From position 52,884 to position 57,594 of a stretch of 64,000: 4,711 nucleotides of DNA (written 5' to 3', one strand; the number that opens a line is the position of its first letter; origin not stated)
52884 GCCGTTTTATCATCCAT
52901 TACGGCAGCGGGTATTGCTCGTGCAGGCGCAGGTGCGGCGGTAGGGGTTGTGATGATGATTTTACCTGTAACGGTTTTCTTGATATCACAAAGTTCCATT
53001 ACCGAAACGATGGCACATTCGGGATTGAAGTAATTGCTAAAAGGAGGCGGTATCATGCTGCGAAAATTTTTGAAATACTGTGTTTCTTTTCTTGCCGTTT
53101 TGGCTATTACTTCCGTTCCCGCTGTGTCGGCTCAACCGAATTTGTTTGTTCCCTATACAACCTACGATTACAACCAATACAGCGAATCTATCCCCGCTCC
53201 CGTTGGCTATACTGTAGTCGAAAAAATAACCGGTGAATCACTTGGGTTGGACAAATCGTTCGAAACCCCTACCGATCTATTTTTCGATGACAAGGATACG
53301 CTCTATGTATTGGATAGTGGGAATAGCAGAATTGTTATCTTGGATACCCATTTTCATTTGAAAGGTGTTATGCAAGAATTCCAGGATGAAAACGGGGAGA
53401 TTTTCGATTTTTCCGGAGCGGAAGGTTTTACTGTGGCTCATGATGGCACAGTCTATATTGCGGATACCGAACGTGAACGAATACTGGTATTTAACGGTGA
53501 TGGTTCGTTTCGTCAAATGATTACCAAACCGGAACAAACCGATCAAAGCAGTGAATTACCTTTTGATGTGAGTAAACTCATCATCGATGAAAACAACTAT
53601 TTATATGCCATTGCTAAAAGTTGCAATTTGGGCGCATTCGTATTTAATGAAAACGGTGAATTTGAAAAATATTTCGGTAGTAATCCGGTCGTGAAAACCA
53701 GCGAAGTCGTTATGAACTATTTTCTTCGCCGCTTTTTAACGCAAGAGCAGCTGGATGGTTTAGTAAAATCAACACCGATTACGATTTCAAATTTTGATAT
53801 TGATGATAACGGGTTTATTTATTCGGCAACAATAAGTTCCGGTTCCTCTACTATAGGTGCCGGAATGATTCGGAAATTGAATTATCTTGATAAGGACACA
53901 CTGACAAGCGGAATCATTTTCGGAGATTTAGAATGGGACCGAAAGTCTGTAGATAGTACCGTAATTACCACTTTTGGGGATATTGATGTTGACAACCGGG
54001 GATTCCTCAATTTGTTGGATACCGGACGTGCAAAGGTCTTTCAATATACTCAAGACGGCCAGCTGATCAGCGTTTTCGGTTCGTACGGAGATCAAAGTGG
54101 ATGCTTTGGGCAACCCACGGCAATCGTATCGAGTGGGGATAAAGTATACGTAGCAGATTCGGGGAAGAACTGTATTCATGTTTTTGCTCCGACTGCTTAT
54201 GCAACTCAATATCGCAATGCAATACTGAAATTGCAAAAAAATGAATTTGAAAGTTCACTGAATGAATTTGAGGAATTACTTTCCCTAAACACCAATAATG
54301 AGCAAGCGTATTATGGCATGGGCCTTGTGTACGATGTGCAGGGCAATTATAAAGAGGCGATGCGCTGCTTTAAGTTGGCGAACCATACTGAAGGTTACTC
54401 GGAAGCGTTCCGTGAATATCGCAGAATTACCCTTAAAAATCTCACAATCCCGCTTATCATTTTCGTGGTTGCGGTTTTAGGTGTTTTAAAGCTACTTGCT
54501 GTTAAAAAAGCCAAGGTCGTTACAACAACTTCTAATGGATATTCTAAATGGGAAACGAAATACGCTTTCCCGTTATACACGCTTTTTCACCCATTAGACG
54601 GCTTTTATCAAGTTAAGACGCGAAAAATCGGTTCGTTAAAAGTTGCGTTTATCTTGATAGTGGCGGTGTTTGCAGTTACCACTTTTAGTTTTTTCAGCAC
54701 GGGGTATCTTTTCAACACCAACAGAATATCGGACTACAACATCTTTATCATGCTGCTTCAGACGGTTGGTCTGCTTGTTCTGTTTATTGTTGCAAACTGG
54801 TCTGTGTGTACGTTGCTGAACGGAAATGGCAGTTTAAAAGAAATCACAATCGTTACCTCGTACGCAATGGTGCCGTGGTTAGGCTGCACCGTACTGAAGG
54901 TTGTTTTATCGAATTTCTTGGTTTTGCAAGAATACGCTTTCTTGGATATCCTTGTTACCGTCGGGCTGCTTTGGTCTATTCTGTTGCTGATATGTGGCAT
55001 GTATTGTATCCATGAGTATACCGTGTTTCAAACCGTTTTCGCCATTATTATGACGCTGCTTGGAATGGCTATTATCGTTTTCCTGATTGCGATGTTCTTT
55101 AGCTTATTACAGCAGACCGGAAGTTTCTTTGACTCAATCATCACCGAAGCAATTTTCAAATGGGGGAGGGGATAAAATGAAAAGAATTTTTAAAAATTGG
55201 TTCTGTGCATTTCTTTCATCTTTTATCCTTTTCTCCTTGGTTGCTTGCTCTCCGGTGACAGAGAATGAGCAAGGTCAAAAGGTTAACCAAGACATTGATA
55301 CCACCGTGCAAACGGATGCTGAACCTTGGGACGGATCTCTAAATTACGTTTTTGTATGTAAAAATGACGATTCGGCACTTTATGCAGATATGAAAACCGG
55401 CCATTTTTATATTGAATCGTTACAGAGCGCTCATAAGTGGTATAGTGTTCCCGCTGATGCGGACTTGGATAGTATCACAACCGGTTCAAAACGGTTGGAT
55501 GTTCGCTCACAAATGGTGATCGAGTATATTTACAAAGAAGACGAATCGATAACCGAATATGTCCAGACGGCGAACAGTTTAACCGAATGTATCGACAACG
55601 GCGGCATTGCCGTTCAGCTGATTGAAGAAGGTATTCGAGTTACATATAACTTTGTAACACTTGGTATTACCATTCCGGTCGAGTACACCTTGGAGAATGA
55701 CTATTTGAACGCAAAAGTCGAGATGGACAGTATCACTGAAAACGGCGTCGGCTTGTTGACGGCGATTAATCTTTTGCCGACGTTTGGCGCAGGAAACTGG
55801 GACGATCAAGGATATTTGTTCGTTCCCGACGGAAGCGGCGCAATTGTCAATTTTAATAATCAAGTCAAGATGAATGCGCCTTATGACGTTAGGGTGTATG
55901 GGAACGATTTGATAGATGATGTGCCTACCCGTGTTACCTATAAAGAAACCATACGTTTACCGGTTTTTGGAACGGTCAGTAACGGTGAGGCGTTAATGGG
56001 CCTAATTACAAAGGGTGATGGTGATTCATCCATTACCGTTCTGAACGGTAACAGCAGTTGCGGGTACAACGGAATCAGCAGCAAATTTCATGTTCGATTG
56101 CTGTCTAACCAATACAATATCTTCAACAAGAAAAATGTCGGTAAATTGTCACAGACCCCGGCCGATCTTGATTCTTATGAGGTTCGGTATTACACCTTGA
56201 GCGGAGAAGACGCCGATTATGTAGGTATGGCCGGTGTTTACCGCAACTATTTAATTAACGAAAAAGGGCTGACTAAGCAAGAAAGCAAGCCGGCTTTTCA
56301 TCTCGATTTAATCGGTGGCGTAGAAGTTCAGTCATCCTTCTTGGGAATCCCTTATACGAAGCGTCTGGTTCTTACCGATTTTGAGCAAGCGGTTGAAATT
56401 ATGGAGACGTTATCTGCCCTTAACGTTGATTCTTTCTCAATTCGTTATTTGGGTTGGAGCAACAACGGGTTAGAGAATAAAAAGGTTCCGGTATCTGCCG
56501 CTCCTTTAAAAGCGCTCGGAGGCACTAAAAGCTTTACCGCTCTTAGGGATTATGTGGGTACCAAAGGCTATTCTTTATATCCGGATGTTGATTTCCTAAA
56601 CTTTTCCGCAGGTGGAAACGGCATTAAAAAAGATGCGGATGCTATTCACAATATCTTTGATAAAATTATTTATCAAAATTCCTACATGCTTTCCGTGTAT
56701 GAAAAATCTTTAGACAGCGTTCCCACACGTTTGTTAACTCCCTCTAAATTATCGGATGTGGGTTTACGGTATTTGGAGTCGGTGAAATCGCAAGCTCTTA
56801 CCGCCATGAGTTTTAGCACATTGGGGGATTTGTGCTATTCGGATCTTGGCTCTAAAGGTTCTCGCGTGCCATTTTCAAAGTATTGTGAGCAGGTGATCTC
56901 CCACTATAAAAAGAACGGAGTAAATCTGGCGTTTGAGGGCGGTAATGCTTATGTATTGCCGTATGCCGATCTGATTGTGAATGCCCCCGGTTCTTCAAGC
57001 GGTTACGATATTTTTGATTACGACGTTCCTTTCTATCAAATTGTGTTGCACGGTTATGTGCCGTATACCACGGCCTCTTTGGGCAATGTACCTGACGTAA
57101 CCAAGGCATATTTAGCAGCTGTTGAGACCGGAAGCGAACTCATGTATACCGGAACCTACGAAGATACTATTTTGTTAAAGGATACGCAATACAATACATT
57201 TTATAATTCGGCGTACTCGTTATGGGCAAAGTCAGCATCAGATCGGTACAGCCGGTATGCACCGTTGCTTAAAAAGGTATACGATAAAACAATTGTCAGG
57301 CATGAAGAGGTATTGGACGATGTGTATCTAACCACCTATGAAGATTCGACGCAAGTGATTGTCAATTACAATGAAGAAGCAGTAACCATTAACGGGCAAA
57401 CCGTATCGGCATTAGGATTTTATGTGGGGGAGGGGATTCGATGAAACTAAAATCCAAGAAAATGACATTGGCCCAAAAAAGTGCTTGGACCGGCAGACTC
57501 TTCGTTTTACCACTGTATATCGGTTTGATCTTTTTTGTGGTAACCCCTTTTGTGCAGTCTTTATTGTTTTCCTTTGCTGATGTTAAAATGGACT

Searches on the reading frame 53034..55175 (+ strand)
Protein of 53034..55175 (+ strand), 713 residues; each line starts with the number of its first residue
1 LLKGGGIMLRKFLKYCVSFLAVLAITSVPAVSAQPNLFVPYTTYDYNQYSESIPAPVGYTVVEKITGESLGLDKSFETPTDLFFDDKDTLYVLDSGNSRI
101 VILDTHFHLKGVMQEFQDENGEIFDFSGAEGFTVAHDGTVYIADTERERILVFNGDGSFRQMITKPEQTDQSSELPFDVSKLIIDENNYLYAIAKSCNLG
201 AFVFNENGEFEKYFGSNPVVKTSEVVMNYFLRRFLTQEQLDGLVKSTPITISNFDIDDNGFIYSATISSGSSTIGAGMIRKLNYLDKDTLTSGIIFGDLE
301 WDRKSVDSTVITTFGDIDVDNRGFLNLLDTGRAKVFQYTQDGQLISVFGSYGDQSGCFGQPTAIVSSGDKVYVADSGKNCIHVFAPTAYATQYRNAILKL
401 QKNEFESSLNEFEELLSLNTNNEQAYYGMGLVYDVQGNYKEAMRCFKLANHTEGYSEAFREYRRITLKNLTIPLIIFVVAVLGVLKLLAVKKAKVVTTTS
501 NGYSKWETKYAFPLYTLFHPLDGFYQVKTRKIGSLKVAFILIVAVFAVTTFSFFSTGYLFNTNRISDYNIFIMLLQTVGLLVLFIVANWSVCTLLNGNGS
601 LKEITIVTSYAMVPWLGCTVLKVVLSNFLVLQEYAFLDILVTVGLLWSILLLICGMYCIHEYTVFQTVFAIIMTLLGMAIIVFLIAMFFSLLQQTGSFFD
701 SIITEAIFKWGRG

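Call 6: search_protein_families(library=pfam, proteins=[window:53034-55175:+], max_evalue=0.01)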
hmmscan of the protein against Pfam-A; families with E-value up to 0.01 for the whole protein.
window:53034-55175:+ (713 aa): 8 families
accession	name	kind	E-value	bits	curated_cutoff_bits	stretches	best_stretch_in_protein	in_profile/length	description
PF01436.27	NHL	-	8.4e-16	57.6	20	1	358-384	1-28/28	NHL repeat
PF04893.22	Yip1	-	1.2e-11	45.2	28.6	1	516-684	3-171/173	Yip1 domain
PF07719.23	TPR_2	-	1.6e-05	25.1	27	1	424-449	2-27/34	Tetratricopeptide repeat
PF13414.12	TPR_11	-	3e-05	24.1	26.8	1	401-433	6-38/42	TPR repeat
PF00515.34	TPR_1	-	0.00017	21.7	27.8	1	424-449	2-27/34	Tetratricopeptide repeat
PF08450.18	SGL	-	0.00024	21.2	26.3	1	85-168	143-225/246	SMP-30/Gluconolactonase/LRE-like region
PF13449.12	Phytase-like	-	0.0039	17.6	27.6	1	114-170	53-111/284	Esterase-like activity of phytase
PF14559.12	TPR_19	-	0.0082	16.9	25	0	400-448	2-50/68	Tetratricopeptide repeat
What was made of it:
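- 53055..55175 (+): Copy B NHL/TPR/Yip1. NHL E=8e-16, Yip1 E=1e-11, TPR (call 6).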

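Call 13: search_protein_families(library=ncbifam, proteins=[window:53034-55175:+], max_evalue=0.01)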
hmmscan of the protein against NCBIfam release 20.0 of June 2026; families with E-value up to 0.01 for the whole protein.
window:53034-55175:+ (713 aa): 7 families
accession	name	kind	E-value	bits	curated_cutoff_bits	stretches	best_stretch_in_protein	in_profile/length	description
NF035926.1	scyF_NHL_VPEP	equivalog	3.5e-15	56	350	2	73-225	148-294/376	scytonemin biosynthesis PEP-CTERM protein ScyF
NF040959.1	MamA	equivalog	1.1e-06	28.3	200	1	384-450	100-166/204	magnetosome protein MamA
NF047780.1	LIC12708_fam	subfamily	6.3e-06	25.3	150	1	135-177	64-119/391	LIC_12708 family protein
NF033206.1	ScyE_fam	subfamily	0.00019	21.1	80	0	74-145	250-320/333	ScyD/ScyE family protein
TIGR02552.1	LcrH_SycD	equivalog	0.00022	20.9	104.8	1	391-450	20-79/136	SycD/LcrH family type III secretion system chaperone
TIGR02917.1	PEP_TPR_lipo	equivalog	0.0007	17.6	312.2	1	383-446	255-318/899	XrtA/PEP-CTERM system TPR-repeat protein PrsT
NF053768.1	CIS12_fam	equivalog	0.003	16.3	860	0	308-387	40-116/715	CIS12 family contractile injection system protein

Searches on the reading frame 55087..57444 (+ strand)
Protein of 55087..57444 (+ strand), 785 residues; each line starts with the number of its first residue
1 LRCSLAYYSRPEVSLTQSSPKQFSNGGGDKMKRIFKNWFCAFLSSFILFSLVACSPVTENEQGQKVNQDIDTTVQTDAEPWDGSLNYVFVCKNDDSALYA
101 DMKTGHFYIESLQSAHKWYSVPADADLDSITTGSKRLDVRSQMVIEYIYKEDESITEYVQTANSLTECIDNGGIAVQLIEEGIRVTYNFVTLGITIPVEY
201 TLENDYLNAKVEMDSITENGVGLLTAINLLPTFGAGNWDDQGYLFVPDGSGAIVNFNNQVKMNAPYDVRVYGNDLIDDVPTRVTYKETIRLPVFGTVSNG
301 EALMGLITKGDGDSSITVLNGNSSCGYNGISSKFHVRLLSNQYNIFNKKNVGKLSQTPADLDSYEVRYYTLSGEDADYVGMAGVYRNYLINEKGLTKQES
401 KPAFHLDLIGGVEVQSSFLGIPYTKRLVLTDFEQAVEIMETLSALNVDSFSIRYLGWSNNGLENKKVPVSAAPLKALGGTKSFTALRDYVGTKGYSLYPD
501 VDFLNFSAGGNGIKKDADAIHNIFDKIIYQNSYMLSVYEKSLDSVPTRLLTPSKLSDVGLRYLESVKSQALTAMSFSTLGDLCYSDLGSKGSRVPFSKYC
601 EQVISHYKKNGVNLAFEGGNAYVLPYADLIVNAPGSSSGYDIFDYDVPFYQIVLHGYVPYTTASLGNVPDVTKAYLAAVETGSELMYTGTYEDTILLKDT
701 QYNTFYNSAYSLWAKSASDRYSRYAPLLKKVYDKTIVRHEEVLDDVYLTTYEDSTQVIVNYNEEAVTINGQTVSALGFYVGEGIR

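Call 6: search_protein_families(library=pfam, proteins=[window:55087-57444:+], max_evalue=0.01)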
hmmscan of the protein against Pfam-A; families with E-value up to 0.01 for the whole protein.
window:55087-57444:+ (785 aa): 1 family
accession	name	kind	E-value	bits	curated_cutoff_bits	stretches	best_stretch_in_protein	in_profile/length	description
PF18952.6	DUF5696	-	2.4e-167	558.6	25.6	1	177-778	5-612/612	Family of unknown function (DUF5696)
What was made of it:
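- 55177..57444 (+): Copy B DUF5696, a lipoprotein that keeps both candidate catalytic Asp residues. PF18952, E=2e-167 (call 6).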

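Call 13: search_protein_families(library=ncbifam, proteins=[window:55087-57444:+], max_evalue=0.01)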
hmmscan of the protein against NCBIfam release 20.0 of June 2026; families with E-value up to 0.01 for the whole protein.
window:55087-57444:+ (785 aa): 0 families

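Call 45: find_related_loci(query=A3, collection=genome_contigs, flank=10000)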
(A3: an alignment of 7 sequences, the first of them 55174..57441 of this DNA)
Query A3 (756 aa) in genome_contigs; peptide patterns used: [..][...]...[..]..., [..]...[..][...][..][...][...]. (x = any residue, [..] = any of these).
600 stretches matched a pattern (row limit reached: there are more); 556 encode a relative of the query (tblastn E <= 1e-3); the best 80 are kept; 80 distinct loci.
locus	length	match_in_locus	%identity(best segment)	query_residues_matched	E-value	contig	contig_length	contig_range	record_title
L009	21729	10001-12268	42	3-754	0e+0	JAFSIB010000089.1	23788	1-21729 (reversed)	MAG: Clostridia bacterium isolate RGIG3162 Goat_Rectum.Co__c1554686, whole genome shotgun sequence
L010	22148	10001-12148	43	48-738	1e-180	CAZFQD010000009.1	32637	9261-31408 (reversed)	MAG TPA_asm: uncultured Oscillospiraceae bacterium isolate SRP178699_co1_131 genome assembly, contig: NODE_1387_length_3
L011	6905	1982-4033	43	58-738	6e-179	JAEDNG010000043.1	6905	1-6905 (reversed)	MAG: Clostridiaceae bacterium isolate MAG286 NODE_12028_length_6905_cov_10.068759, whole genome shotgun sequence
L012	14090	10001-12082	43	56-751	5e-177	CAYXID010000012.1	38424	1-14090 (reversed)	MAG TPA_asm: uncultured Ruminococcus sp. isolate SRP315200_co1_791 genome assembly, contig: NODE_1302_length_38424_cov_1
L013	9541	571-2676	42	58-756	5e-177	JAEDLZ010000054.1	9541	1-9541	MAG: Clostridiales bacterium isolate MAG253 NODE_7692_length_9541_cov_7.354522, whole genome shotgun sequence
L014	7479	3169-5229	44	66-749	7e-175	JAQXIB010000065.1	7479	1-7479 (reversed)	MAG: Clostridiales bacterium isolate SUG1214 k141_518424, whole genome shotgun sequence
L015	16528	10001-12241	40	2-754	1e-168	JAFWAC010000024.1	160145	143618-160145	MAG: Clostridia bacterium isolate RGIG5552 Sheep_Colon.Co__c2173616, whole genome shotgun sequence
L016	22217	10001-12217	40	3-749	5e-156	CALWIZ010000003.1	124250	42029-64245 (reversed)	MAG: uncultured Clostridia bacterium isolate BRZ_DH__bin49 genome assembly, contig: BRZ_DH__NODE_176_length_124250_cov_7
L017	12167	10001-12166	37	1-734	5e-144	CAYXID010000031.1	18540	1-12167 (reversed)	MAG TPA_asm: uncultured Ruminococcus sp. isolate SRP315200_co1_791 genome assembly, contig: NODE_5650_length_18540_cov_8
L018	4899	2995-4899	41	61-692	4e-142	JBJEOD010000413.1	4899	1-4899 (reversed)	MAG: Acutalibacteraceae bacterium isolate PUNG01_bin.036 NODE_7635_length_4899_cov_4.992155, whole genome shotgun sequen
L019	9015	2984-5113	36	58-754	2e-135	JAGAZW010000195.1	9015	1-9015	MAG: Clostridia bacterium isolate RGIG8925 Water_deer_Rectum-1__c336441, whole genome shotgun sequence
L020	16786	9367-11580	36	2-749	2e-130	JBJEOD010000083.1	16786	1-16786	MAG: Acutalibacteraceae bacterium isolate PUNG01_bin.036 NODE_1475_length_16786_cov_5.140458, whole genome shotgun seque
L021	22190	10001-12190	36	1-749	3e-129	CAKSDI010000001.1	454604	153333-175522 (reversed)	MAG: uncultured Eubacteriales bacterium isolate REFINED_METABAT215_TOP10_CONTIGS_1500_ASSEMBLY_K77_MERGED__Hadza_MoBio_h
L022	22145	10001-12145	33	57-749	2e-123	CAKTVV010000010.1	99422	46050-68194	MAG: uncultured Eubacteriales bacterium isolate REFINED_METABAT215_TOP10_CONTIGS_1500_ASSEMBLY_K77_MERGED__Hadza_MoBio_h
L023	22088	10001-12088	33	61-754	5e-122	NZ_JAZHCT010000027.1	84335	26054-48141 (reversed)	Paenibacillus sp. IITD108 MBFLFMIA_27, whole genome shotgun sequence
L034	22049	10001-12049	34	62-744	6e-101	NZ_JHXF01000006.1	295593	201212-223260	Ruminococcus flavefaciens MA2007 T497DRAFT_scaffold00004.4_C, whole genome shotgun sequence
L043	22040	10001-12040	33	58-737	2e-97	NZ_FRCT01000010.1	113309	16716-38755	Ruminococcus flavefaciens strain Y1, whole genome shotgun sequence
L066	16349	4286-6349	30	63-753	4e-93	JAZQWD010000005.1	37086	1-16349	MAG: Acutalibacteraceae bacterium isolate T1900045166_TC20190160.MAGScoT_cleanbin_000032 SGB_5148_k141_744863, whole gen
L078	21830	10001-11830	34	167-755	4e-91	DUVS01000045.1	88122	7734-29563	MAG TPA_asm: Bacillota bacterium isolate AS08sgBPME_46 281958_AS08, whole genome shotgun sequence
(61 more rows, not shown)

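Call 70: search_protein_families(library=pfam, alignment_id=A6, max_evalue=0.00001)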
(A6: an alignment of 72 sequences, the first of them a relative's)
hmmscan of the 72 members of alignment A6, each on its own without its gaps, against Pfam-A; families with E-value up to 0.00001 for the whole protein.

A. member 1, L045:3-1139:- (379 aa): 2 families
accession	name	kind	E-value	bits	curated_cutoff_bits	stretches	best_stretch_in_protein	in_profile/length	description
PF12698.13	ABC2_membrane_3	-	1.7e-27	96.9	31.6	1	22-379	5-307/347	ABC-2 family transporter protein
PF12679.13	ABC2_membrane_2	-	3.5e-13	49.9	27.2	1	7-360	2-203/283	ABC-2 family transporter protein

B. families by the number of members that match (of 72 scanned): 80 families (the first 25 are shown)
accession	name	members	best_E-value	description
PF03009.23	GDPD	6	6.8e-50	Glycerophosphoryl diester phosphodiesterase family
PF10110.14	GPDPase_memb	6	1.1e-26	Membrane domain of glycerophosphoryl diester phosphodiesterase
PF12833.13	HTH_18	6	9.1e-23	Helix-turn-helix domain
PF13653.12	GDPD_2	6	1.6e-08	Glycerophosphoryl diester phosphodiesterase family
PF12698.13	ABC2_membrane_3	5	1.7e-27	ABC-2 family transporter protein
PF00165.29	HTH_AraC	5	5.5e-18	Bacterial regulatory helix-turn-helix proteins, AraC family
PF12679.13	ABC2_membrane_2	5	1.3e-15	ABC-2 family transporter protein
PF18438.7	Glyco_hydro_38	3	3.9e-41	Glycosyl hydrolases family 38 C-terminal domain 1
PF13377.12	Peripla_BP_3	3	4.5e-38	Periplasmic binding protein-like domain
PF01074.27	Glyco_hydro_38N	3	1.7e-33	Glycosyl hydrolases family 38 N-terminal domain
PF01757.29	Acyl_transf_3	3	8.8e-30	Acyltransferase domain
PF00532.27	Peripla_BP_1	3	2.2e-24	Periplasmic binding proteins and sugar binding domain of LacI family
PF06580.19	His_kinase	3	1.9e-22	Histidine kinase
PF13472.12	Lipase_GDSL_2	3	7.3e-19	GDSL-like Lipase/Acylhydrolase family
PF07748.19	Glyco_hydro_38C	3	1.1e-17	Glycosyl hydrolases family 38 C-terminal domain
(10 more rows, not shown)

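Call 78: search_protein_families(library=pfam, proteins=[L034:14165-16027:+, L043:14197-16080:+, L078:3519-4874:+, L078:16935-18962:+, L078:18901-21711:+, L022:14488-19332:+, L066:11009-14737:+], max_evalue=0.001)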
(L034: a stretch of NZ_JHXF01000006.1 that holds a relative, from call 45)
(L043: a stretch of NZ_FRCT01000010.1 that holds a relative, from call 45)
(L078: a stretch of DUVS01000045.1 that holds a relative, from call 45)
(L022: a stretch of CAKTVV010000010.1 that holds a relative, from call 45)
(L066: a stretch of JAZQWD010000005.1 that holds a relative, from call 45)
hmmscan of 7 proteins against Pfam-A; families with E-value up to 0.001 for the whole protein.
L034:14165-16027:+ (621 aa): 3 families
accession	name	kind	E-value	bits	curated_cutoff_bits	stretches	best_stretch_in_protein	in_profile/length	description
PF03009.23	GDPD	-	1.9e-52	179.3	23.6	1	373-597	1-244/244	Glycerophosphoryl diester phosphodiesterase family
PF10110.14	GPDPase_memb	-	5.9e-25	88.1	29.6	1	22-324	2-300/321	Membrane domain of glycerophosphoryl diester phosphodiesterase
PF13653.12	GDPD_2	-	5.2e-07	30.4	27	1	567-595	1-29/30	Glycerophosphoryl diester phosphodiesterase family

L043:14197-16080:+ (628 aa): 3 families
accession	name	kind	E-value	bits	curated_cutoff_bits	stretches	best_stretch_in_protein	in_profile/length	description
PF03009.23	GDPD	-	8.8e-49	167.2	23.6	1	380-604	1-244/244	Glycerophosphoryl diester phosphodiesterase family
PF10110.14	GPDPase_memb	-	1.6e-25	90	29.6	1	35-346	7-317/321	Membrane domain of glycerophosphoryl diester phosphodiesterase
PF13653.12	GDPD_2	-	2.2e-05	25.2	27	1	574-603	1-30/30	Glycerophosphoryl diester phosphodiesterase family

L078:3519-4874:+ (452 aa): 2 families
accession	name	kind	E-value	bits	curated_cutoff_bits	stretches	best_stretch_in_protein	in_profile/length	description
PF01120.23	Alpha_L_fucos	-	1.6e-82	278.1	25.2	1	49-348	28-345/345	Alpha-L-fucosidase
PF14871.12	GHL6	-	1.8e-06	28.6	35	1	98-168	1-66/132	Hypothetical glycosyl hydrolase 6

L078:16935-18962:+ (676 aa): 3 families
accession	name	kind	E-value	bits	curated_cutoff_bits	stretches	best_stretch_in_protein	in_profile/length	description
PF02449.21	Glyco_hydro_42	-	1e-110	371.1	21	1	13-391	2-376/376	Beta-galactosidase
PF08532.16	Glyco_hydro_42M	-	4.4e-47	160.7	25.8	1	403-608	2-205/207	Beta-galactosidase trimerisation domain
PF08533.16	Glyco_hydro_42C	-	0.00073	19.7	21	0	621-671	3-53/58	Beta-galactosidase C-terminal domain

L078:18901-21711:+ (937 aa): 0 families

L022:14488-19332:+ (1615 aa): 0 families

L066:11009-14737:+ (1243 aa): 4 families
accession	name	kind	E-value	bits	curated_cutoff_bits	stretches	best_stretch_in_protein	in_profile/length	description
PF06439.18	3keto-disac_hyd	-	1.3e-18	68.1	26.8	1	1026-1148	27-157/187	3-keto-disaccharide hydrolase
PF20251.4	Big_14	-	2.9e-06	27.6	27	0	680-743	7-60/104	Bacterial Ig-like domain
PF04586.22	Peptidase_S78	-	0.00014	22.4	21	0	301-337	79-115/165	Caudovirus prohead serine protease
PF18200.7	Big_11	-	0.00029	21.1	25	0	717-762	6-51/87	Bacterial Ig-like domain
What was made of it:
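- Cassettes of the R. flavefaciens type sit next to a membrane glycerophosphodiesterase rather than carbohydrate-active enzymes (calls 70, 78).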

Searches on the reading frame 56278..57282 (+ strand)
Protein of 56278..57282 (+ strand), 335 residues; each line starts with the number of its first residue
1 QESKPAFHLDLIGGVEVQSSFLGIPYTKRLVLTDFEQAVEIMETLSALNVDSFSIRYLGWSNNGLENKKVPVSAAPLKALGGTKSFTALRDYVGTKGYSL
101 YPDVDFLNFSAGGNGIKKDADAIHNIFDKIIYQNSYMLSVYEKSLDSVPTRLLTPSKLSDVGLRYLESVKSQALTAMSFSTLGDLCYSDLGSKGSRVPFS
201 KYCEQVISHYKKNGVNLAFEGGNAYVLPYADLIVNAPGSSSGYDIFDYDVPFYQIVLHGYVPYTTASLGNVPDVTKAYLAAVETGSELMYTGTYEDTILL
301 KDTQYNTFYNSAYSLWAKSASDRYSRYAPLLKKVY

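Call 40: search_solved_structures(query=A2, max_evalue=10, show_alignments=4)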
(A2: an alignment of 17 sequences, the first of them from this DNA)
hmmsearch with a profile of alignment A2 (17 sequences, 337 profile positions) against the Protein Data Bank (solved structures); distinct sequences matched with E-value up to 10: 20.
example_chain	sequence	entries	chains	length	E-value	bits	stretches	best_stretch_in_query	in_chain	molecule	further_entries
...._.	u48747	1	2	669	0.033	16.4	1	50-122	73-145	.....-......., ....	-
6bs6_A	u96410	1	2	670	0.033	16.4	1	50-122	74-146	Alpha-amylase SusG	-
3k8k_A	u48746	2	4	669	0.033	16.3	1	50-122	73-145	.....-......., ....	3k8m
9fz0_A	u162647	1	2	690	0.035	16.3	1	50-122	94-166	Alpha-amylase SusG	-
7b8b_A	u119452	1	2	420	0.072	15.2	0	28-70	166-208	Polygalacturonase ADPG2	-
5wzn_A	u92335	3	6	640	0.079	15.1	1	31-97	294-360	Alpha-N-acetylgalactosaminidase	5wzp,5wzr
5wzq_A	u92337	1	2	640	0.1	14.7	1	31-97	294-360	Alpha-N-acetylgalactosaminidase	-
5ica_B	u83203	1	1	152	1.2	11.3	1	31-67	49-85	Putative uncharacterized protein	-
5ic9_B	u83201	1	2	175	1.4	10.9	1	31-67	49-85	Putative uncharacterized protein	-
4h7v_A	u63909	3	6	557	1.5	10.9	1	35-122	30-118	Sucrose isomerase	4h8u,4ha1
2pwf_A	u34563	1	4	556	1.5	10.9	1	35-122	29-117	Sucrose isomerase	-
4go8_A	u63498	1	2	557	1.5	10.9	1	35-122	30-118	Sucrose isomerase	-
4h8h_A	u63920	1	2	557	1.5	10.9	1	35-122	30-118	Sucrose isomerase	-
2pwe_A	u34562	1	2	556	1.5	10.9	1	35-122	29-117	Sucrose isomerase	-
4go9_A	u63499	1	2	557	1.5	10.9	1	35-122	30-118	Sucrose isomerase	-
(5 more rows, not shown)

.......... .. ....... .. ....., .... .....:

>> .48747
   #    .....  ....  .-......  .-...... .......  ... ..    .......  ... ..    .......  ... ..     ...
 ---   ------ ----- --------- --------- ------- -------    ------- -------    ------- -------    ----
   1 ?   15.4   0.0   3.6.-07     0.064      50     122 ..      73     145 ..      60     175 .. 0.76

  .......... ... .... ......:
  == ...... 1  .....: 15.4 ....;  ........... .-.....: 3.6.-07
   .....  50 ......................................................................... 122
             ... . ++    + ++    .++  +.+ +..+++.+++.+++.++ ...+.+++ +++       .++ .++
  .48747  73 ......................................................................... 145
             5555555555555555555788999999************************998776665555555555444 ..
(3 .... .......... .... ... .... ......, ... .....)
